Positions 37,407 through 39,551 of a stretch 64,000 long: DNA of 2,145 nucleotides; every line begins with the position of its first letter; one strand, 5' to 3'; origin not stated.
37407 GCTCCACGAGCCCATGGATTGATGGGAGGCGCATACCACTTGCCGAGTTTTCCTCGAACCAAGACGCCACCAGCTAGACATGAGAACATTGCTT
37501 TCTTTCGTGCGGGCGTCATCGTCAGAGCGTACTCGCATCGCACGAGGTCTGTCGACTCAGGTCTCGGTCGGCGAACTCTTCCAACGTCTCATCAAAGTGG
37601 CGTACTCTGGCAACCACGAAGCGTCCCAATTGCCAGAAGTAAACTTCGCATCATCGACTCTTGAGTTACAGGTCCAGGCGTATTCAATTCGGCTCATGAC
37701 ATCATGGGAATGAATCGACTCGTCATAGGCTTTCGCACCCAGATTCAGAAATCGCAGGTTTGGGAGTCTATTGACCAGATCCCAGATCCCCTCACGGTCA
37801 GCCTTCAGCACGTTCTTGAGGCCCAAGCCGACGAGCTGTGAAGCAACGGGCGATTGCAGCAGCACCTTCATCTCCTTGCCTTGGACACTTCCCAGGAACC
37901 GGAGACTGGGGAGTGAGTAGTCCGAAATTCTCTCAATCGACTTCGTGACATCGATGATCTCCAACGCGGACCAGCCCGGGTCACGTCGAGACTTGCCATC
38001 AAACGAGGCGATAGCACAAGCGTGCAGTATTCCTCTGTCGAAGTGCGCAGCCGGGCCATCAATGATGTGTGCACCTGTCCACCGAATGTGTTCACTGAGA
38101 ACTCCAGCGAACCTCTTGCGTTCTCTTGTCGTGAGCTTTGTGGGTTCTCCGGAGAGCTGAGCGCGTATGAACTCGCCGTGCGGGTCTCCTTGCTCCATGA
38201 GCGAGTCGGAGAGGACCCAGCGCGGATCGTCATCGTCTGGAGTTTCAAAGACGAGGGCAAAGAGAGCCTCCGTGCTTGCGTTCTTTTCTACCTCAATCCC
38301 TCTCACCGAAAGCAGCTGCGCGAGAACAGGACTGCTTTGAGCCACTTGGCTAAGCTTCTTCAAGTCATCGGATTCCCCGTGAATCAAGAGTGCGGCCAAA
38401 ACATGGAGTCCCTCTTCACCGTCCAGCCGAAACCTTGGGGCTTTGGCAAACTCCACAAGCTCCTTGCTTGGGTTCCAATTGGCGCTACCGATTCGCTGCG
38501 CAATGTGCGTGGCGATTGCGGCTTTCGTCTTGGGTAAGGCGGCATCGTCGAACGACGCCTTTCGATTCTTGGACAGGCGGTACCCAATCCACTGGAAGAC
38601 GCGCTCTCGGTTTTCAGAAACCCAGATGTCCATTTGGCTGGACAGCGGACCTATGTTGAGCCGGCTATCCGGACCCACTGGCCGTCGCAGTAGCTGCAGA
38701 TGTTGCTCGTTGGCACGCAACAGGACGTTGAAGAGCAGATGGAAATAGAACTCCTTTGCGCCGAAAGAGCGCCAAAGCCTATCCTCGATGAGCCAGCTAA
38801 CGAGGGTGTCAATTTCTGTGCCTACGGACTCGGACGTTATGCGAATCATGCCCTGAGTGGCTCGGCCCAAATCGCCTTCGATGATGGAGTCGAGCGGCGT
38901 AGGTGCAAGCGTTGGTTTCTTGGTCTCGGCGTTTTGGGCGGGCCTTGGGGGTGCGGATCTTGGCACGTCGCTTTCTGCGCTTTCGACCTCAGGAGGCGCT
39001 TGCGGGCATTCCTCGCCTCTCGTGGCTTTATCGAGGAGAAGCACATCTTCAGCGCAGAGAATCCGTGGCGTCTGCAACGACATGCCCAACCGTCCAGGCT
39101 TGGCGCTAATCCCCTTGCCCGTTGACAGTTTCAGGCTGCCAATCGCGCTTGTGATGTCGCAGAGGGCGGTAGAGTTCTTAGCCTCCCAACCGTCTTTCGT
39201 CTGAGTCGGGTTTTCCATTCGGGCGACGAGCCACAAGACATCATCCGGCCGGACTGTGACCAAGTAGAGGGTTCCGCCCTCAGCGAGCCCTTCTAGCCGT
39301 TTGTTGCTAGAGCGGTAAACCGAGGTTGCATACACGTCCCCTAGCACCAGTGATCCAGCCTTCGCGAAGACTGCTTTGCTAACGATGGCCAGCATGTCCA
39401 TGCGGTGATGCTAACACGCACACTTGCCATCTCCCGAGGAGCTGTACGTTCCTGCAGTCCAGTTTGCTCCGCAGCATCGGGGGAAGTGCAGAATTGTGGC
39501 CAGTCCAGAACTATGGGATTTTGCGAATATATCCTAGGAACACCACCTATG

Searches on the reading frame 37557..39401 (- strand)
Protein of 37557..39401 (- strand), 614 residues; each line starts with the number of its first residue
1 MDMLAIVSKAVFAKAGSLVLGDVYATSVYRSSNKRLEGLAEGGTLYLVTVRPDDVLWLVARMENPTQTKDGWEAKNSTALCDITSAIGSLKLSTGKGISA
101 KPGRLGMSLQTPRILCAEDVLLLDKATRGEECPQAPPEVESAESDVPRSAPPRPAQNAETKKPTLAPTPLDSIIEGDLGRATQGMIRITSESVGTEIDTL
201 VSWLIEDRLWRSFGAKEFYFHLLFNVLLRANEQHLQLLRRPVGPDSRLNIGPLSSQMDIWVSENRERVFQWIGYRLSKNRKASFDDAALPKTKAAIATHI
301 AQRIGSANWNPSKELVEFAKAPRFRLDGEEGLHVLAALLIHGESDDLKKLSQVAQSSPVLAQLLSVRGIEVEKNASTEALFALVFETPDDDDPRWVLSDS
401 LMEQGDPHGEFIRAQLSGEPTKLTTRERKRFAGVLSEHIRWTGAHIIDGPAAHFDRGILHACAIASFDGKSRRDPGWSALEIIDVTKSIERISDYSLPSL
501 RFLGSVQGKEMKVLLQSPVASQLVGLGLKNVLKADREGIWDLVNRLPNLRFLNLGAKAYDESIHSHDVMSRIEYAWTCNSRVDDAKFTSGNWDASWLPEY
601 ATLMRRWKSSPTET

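Call 27: search_protein_families(library=pfam, proteins=[window:37557-39401:-], max_evalue=0.00001)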
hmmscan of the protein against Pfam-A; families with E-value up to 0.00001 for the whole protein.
window:37557-39401:- (614 aa): 0 families

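Call 50: search_protein_families(library=ncbifam, proteins=[window:37557-39401:-], max_evalue=0.001)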
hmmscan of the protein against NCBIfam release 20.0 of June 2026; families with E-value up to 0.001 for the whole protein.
window:37557-39401:- (614 aa): 1 family
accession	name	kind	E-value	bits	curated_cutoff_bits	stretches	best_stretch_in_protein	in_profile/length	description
TIGR02996.1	rpt_mate_G_obs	domain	6.3e-10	38.7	29.05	1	378-416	3-42/45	TIGR02996 domain-containing protein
